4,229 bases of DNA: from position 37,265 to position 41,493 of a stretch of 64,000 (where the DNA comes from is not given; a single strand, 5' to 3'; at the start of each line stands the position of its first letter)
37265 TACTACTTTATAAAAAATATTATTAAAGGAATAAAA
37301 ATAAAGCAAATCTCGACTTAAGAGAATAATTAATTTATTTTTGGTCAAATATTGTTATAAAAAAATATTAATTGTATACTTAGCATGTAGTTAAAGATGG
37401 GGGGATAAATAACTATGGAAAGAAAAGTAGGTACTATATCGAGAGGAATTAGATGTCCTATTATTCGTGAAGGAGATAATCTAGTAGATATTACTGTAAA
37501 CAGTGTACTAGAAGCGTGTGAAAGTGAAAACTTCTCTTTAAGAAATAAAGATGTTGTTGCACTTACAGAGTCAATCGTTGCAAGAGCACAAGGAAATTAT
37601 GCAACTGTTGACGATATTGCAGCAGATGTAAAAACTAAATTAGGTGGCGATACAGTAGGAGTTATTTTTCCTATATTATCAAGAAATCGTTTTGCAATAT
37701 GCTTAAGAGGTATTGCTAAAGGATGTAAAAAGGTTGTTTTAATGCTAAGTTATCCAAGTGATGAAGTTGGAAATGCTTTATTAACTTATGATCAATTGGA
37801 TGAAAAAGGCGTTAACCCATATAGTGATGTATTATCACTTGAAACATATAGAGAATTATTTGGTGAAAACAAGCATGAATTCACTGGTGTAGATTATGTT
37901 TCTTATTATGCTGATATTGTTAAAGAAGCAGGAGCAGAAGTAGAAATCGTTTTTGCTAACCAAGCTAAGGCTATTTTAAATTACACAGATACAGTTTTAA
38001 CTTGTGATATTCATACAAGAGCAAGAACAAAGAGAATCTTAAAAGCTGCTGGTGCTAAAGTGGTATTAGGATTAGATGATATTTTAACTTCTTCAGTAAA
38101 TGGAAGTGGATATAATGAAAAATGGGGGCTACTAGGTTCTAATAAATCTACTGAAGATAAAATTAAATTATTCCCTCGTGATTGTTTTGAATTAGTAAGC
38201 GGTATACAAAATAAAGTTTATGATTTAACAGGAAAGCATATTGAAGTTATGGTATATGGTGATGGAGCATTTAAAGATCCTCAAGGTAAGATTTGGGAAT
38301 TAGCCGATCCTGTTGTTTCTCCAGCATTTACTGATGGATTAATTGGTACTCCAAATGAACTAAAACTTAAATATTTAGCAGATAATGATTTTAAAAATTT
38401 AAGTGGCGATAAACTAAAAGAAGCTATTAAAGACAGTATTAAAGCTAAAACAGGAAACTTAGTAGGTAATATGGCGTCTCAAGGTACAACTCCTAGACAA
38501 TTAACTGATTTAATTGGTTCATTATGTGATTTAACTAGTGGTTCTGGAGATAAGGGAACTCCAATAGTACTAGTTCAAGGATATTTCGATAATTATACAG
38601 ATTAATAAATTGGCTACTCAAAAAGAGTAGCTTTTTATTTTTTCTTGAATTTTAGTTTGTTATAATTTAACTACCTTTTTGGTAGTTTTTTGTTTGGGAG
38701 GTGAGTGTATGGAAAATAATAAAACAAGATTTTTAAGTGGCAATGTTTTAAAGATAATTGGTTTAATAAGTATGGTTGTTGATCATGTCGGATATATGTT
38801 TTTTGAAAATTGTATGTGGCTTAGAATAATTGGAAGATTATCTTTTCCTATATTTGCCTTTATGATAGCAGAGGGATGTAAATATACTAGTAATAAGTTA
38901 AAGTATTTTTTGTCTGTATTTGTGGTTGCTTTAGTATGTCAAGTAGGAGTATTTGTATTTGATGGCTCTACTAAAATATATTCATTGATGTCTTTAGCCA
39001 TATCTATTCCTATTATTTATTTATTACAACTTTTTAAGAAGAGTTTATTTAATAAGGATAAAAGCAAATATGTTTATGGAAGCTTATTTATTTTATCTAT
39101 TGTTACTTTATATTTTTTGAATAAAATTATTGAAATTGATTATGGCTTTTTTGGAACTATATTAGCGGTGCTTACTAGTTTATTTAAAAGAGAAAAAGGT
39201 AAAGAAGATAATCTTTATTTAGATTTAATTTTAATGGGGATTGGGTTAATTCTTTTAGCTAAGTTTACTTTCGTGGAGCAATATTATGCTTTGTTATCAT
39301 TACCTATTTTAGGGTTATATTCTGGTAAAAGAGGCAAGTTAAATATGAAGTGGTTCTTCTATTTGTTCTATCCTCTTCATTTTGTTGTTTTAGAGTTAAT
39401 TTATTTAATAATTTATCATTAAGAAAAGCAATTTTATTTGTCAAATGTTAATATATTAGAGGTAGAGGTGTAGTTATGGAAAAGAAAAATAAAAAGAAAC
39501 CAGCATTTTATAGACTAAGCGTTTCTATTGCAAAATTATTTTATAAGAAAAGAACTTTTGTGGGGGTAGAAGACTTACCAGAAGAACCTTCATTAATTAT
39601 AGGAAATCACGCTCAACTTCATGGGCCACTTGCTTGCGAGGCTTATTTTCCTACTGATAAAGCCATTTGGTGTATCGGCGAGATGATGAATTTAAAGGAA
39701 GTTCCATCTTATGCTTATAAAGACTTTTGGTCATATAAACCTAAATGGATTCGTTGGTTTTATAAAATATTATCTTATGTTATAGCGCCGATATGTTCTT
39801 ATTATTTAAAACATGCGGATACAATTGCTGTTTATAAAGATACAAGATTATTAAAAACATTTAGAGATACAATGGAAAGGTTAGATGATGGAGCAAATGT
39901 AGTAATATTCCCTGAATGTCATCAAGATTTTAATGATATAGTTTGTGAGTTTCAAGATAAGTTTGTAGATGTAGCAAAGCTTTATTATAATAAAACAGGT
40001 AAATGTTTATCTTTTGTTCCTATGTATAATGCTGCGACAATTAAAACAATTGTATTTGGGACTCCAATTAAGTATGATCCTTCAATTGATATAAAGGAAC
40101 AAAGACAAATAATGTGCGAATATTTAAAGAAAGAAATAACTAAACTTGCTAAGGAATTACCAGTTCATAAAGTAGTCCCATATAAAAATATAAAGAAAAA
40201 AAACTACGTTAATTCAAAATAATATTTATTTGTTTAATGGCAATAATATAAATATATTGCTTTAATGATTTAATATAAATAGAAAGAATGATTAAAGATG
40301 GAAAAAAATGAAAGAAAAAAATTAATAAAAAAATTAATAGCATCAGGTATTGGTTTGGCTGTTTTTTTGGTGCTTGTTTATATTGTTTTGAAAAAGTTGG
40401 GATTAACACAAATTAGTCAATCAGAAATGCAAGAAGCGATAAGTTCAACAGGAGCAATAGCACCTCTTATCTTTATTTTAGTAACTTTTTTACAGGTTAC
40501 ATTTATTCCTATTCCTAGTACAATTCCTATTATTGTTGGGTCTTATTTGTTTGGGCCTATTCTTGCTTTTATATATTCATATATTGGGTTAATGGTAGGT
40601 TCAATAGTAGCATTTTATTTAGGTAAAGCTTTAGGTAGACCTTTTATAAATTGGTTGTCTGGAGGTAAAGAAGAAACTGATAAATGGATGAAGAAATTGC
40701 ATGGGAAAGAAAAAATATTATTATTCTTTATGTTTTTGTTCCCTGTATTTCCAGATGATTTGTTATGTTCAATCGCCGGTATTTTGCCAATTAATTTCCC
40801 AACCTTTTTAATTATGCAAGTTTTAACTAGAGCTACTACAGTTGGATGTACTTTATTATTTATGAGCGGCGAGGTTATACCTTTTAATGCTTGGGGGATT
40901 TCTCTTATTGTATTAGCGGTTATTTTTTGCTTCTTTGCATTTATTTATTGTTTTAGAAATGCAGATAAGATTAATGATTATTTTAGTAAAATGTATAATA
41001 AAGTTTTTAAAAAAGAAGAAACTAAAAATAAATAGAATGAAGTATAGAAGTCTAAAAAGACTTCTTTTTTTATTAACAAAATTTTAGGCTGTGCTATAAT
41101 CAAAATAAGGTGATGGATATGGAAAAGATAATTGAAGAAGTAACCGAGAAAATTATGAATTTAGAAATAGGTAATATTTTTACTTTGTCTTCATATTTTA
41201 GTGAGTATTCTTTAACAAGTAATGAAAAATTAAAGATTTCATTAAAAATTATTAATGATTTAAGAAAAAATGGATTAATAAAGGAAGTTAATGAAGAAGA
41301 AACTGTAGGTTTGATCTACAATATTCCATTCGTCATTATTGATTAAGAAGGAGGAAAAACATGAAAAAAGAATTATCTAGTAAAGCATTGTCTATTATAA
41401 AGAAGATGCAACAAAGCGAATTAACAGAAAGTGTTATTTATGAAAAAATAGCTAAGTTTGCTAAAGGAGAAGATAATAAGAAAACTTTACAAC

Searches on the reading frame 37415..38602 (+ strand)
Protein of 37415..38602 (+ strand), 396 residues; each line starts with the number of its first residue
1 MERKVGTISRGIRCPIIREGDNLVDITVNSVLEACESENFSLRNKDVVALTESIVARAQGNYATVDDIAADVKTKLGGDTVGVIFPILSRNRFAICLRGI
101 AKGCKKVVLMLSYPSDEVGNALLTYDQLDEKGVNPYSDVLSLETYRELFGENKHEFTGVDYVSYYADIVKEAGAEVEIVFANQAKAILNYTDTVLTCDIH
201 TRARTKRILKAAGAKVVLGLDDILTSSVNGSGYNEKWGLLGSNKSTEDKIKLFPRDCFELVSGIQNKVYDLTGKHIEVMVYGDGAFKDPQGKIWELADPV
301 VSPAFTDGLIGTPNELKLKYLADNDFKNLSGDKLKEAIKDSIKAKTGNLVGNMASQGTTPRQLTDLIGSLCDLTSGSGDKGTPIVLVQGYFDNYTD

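Call 59: search_protein_families(library=pfam, proteins=[window:37415-38602:+], max_evalue=0.00001)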
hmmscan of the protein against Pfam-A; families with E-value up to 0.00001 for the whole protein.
window:37415-38602:+ (396 aa): 1 family
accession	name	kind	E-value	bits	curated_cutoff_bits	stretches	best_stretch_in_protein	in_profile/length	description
PF01996.21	F420_ligase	-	1e-55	189.1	25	1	11-389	1-218/218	F420-0:Gamma-glutamyl ligase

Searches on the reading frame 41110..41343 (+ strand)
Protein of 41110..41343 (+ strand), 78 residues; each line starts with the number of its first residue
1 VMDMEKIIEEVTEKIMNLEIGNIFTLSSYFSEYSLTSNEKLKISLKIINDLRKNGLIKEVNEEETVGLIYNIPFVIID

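Call 42: search_protein_families(library=pfam, proteins=[window:41110-41343:+], max_evalue=0.01)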
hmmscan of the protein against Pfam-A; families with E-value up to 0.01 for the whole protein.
window:41110-41343:+ (78 aa): 0 families

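Call 44: search_solved_structures(query=window:41110-41343:+, max_evalue=1)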
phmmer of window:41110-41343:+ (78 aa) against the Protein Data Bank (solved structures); distinct sequences matched with E-value up to 1: 0.
